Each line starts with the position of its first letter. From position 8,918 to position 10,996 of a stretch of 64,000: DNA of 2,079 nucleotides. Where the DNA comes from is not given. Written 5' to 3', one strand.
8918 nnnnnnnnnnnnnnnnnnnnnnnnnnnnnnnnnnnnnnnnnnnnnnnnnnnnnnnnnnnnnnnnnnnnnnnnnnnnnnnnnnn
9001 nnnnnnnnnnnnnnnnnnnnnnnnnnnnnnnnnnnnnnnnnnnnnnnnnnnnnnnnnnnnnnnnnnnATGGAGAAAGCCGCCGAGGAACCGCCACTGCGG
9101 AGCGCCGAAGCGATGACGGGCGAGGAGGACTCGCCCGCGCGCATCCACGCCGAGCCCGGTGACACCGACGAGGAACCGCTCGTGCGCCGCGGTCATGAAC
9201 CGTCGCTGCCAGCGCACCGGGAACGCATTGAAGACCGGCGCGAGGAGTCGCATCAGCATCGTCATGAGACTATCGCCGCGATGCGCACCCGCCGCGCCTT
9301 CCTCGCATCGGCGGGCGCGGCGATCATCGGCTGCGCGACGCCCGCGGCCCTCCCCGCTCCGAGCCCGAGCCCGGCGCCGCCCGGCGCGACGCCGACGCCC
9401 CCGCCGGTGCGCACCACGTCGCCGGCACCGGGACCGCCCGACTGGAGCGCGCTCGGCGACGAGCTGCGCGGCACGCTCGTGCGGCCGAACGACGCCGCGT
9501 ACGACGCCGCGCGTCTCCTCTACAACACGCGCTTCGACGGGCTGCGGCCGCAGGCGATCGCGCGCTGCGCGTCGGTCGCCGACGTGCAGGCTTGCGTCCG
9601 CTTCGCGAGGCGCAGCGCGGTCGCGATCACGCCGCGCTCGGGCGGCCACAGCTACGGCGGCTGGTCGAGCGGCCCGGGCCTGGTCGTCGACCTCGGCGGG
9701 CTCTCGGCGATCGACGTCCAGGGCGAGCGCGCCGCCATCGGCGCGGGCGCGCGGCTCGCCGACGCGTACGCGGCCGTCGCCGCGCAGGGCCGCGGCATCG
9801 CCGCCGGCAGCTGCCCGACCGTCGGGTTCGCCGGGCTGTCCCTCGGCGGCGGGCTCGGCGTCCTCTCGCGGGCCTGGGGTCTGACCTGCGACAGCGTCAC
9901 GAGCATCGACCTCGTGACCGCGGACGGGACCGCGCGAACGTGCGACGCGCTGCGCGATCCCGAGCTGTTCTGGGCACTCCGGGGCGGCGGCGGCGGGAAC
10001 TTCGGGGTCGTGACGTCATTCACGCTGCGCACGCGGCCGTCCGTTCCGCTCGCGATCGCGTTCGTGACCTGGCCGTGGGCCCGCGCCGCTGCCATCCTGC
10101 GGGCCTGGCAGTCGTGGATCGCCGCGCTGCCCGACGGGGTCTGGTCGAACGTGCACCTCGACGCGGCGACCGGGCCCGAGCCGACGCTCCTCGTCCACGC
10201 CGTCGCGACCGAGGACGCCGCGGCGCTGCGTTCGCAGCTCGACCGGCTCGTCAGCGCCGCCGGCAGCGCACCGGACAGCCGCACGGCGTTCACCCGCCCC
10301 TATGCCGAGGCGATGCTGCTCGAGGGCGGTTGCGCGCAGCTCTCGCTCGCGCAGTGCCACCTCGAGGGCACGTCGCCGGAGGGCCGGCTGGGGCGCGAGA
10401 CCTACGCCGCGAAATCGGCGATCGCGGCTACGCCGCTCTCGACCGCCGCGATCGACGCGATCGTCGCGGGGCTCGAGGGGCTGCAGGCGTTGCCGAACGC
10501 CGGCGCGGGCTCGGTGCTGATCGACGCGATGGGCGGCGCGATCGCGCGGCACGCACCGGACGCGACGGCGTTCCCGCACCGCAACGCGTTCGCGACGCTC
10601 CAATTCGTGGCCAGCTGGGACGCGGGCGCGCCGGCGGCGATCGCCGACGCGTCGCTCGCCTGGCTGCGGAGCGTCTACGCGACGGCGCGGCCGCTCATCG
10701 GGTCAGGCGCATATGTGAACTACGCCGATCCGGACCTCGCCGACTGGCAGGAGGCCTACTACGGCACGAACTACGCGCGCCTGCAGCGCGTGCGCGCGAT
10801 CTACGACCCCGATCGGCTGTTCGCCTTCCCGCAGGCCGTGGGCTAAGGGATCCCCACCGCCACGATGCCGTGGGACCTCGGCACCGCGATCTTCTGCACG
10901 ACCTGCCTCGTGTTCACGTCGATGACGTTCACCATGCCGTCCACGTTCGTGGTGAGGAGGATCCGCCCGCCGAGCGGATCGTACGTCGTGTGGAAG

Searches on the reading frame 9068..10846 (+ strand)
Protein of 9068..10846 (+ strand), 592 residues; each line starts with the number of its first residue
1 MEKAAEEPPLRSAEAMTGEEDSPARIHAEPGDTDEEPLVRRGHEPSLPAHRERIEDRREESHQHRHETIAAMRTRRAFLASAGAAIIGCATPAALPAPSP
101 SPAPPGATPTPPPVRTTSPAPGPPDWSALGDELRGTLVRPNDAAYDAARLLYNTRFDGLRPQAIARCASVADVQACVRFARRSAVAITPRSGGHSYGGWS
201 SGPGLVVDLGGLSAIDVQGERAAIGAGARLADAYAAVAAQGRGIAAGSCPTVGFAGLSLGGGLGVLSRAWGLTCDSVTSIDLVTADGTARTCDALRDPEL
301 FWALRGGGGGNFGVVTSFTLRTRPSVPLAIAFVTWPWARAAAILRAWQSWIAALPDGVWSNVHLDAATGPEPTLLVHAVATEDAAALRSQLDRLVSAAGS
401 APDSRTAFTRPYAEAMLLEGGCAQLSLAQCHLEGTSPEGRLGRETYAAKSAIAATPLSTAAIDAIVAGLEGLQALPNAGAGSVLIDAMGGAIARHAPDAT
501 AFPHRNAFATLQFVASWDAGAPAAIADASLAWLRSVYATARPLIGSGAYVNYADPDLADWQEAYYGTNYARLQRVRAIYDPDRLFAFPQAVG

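Call 6: search_protein_families(library=pfam, proteins=[window:9068-10846:+])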
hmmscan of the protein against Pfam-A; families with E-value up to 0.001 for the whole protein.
window:9068-10846:+ (592 aa): 2 families
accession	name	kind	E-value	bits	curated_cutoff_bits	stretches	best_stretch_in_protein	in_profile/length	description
PF01565.28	FAD_binding_4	-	1.8e-26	92.9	26.4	1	161-292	1-138/139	FAD binding domain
PF08031.17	BBE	-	2.9e-18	66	20.6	1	548-591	1-44/45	Berberine and berberine like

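Call 7: search_protein_families(library=ncbifam, proteins=[window:9068-10846:+])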
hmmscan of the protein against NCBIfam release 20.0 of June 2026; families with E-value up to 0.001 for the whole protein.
window:9068-10846:+ (592 aa): 5 families
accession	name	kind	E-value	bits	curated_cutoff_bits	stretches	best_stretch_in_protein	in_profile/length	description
NF041226.1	BagK_FevA1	equivalog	3.2e-43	147.8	800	2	129-364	10-245/453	bagremycin/ferroverdin biosynthesis FAD-dependent oxygenase BagK/FevA1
NF041227.1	BagG_FevA2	exception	2e-37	128.9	850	1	128-589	14-449/455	bagremycin/ferroverdin biosynthesis FAD-dependent oxygenase BagG/FevA2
TIGR01679.1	bact_FAD_ox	subfamily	1.4e-10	40.6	292.25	1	160-327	11-177/419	FAD-linked oxidoreductase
TIGR01678.1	FAD_lactone_ox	subfamily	1.9e-07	30.4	396.8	1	161-327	15-183/438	sugar 1,4-lactone oxidase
NF053785.1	DcplphribOxDprE1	equivalog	0.00031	20.1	500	1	169-322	23-180/449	decaprenylphosphoryl-beta-D-ribose oxidase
